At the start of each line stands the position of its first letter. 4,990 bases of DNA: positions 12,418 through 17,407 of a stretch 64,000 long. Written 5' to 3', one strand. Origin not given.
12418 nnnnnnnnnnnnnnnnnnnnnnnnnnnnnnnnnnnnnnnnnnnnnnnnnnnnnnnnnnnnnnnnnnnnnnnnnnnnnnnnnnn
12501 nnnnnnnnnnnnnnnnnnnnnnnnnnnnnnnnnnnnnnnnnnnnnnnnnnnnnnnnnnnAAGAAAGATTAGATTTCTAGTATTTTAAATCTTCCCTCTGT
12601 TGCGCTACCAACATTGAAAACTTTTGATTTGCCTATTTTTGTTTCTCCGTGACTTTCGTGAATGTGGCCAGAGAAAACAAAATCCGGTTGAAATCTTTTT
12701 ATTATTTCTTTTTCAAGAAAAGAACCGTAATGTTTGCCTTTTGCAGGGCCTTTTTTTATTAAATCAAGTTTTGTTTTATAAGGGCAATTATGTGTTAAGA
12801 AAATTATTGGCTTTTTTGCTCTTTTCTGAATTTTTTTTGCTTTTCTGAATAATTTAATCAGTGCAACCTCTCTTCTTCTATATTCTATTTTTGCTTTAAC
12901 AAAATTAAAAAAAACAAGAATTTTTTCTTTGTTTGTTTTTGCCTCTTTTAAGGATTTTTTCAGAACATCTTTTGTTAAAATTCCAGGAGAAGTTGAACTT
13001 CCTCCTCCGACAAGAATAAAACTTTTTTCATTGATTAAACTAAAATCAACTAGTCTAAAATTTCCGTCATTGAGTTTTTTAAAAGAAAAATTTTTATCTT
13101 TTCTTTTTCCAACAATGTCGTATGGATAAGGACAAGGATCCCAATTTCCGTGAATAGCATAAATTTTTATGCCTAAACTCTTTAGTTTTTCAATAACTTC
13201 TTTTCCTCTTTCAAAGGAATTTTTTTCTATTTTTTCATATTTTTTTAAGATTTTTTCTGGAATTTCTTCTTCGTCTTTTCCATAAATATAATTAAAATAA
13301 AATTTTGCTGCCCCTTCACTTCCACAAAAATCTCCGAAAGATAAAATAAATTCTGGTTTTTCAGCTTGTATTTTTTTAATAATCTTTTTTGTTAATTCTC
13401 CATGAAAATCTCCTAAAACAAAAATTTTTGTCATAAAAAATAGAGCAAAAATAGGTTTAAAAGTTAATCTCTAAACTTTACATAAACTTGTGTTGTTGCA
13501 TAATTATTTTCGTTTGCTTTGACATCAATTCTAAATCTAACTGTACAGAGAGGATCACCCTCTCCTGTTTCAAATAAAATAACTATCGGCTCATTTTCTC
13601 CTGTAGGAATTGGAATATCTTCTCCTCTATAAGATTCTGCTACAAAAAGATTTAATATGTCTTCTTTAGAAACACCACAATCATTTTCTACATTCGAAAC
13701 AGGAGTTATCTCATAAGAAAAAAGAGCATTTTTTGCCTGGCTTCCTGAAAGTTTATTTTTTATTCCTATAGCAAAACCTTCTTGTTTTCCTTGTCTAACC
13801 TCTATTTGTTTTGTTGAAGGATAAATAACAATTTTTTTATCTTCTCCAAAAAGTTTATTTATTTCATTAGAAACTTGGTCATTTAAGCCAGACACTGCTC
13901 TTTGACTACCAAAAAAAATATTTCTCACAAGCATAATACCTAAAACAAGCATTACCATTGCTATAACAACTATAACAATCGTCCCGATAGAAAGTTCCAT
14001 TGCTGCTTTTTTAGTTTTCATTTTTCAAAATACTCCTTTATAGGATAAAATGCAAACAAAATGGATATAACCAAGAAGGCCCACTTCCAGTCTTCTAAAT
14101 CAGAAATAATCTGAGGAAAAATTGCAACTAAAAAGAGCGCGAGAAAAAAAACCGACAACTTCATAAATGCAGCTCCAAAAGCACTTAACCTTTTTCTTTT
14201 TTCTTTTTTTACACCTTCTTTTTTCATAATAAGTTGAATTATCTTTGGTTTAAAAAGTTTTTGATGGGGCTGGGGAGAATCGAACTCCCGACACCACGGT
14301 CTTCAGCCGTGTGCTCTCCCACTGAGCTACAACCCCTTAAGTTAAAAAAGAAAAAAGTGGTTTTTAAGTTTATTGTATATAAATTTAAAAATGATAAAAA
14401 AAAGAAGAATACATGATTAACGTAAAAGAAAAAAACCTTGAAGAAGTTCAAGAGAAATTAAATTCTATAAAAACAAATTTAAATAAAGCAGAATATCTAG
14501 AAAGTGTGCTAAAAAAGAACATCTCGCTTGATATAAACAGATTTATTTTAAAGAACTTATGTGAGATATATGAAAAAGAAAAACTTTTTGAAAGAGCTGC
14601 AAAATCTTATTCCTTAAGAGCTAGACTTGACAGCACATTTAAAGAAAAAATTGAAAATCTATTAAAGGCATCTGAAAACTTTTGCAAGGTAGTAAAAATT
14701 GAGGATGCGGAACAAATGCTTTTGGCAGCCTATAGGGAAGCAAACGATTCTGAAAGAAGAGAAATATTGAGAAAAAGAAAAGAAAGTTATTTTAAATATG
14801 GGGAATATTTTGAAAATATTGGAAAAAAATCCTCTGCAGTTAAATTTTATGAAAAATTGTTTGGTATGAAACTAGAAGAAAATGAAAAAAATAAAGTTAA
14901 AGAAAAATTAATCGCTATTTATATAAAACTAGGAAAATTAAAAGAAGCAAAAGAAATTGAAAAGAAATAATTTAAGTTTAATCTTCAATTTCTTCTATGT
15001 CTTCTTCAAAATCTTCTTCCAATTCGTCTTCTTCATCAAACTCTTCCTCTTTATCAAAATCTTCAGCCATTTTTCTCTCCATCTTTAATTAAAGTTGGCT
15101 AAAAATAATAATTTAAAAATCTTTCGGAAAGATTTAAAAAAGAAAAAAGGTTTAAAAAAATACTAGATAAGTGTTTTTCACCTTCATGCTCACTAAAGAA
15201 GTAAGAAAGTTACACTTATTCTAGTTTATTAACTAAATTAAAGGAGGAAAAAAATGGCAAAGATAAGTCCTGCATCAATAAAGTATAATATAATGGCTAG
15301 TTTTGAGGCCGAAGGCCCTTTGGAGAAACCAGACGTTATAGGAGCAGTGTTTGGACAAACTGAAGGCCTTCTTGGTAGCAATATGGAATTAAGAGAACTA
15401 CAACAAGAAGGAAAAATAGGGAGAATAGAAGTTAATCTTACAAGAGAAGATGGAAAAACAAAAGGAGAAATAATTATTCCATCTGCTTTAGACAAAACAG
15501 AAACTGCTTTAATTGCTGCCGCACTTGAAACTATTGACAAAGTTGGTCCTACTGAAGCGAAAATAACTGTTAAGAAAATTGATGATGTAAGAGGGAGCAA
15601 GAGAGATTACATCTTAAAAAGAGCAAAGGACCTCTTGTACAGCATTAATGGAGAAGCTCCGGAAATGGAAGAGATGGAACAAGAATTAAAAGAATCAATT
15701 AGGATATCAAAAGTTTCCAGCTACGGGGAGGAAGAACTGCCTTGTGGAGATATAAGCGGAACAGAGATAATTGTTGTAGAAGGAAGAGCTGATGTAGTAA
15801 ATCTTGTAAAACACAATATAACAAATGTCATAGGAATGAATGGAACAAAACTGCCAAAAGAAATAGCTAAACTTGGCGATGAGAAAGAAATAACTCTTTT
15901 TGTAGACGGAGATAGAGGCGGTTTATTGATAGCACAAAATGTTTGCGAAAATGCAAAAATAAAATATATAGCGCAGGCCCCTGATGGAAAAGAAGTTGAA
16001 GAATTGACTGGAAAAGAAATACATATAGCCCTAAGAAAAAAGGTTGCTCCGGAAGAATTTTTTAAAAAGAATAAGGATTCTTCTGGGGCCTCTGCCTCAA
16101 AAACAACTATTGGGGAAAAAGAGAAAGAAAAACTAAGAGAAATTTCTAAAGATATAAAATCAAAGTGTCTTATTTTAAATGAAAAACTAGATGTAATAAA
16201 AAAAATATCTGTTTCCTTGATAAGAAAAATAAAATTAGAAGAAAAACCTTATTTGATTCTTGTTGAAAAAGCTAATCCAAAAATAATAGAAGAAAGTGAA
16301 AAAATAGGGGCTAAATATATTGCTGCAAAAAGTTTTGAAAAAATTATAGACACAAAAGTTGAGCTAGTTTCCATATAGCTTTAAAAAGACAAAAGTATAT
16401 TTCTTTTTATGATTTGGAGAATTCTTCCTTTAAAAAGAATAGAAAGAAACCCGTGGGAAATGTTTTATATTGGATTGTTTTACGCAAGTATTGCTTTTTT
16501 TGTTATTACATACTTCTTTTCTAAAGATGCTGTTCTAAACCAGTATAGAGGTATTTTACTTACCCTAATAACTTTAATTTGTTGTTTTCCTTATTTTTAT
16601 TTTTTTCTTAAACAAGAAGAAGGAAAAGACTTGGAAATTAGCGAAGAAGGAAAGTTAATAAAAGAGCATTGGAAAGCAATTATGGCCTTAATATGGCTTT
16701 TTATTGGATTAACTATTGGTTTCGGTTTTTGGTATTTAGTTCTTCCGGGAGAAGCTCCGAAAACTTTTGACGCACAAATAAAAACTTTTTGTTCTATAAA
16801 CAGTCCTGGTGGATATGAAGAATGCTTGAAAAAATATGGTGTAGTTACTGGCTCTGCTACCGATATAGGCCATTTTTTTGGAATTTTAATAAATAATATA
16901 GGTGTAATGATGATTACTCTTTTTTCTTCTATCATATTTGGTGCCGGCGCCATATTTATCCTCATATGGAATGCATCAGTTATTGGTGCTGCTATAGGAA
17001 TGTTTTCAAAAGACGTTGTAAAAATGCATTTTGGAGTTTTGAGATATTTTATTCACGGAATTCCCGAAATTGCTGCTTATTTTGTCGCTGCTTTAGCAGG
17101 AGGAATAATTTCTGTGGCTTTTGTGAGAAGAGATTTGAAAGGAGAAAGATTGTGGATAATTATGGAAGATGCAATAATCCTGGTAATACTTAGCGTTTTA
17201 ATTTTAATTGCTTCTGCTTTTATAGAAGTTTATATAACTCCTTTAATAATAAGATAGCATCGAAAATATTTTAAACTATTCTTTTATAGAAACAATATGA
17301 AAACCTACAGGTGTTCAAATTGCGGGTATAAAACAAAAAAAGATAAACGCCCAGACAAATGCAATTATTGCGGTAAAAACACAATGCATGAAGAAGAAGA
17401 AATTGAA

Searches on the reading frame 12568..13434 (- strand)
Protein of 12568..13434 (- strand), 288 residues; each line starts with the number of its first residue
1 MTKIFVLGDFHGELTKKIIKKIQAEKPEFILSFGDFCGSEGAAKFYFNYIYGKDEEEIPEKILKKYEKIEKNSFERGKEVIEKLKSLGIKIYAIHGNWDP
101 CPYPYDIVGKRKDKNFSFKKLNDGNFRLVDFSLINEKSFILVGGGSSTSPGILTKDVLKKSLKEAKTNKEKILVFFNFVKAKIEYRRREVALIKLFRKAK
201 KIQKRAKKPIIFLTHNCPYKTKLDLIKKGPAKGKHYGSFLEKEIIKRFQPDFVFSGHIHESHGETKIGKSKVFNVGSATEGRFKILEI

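Call 3: search_protein_families(library=pfam, proteins=[window:12568-13434:-], max_evalue=0.01)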
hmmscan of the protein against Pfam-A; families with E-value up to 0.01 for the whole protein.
window:12568-13434:- (288 aa): 3 families
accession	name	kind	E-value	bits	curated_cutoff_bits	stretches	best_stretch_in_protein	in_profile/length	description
PF00149.33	Metallophos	-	2.2e-14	54.8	21.5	1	3-260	2-190/191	Calcineurin-like phosphoesterase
PF14582.11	Metallophos_3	-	8.2e-14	52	28.2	1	184-288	155-249/259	Metallophosphoesterase, calcineurin superfamily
PF12850.12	Metallophos_2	-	2.8e-10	40.8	27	1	79-284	40-141/154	Calcineurin-like phosphoesterase superfamily domain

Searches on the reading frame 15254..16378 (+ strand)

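Call 47: search_protein_families(library=pfam, proteins=[window:15254-16378:+], max_evalue=0.0001)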
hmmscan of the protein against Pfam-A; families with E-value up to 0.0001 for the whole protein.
window:15254-16378:+ (374 aa): 3 families
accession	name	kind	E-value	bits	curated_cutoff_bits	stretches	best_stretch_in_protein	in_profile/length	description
PF13662.12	Toprim_4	-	7.2e-10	39.4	25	1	171-234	2-74/85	Toprim domain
PF01751.28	Toprim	-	2.5e-06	28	23.1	1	171-247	1-92/96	Toprim domain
PF13155.12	Toprim_2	-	3.4e-06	27.8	22.1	1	173-250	1-86/88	Toprim-like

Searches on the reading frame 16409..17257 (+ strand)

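Call 47: search_protein_families(library=pfam, proteins=[window:16409-17257:+], max_evalue=0.0001)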
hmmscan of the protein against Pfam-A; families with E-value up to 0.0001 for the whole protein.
window:16409-17257:+ (282 aa): 1 family
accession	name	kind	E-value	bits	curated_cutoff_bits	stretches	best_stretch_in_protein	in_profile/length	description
PF01944.22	SpoIIM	-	1.8e-17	64.2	26.9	1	98-278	4-163/163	Stage II sporulation protein M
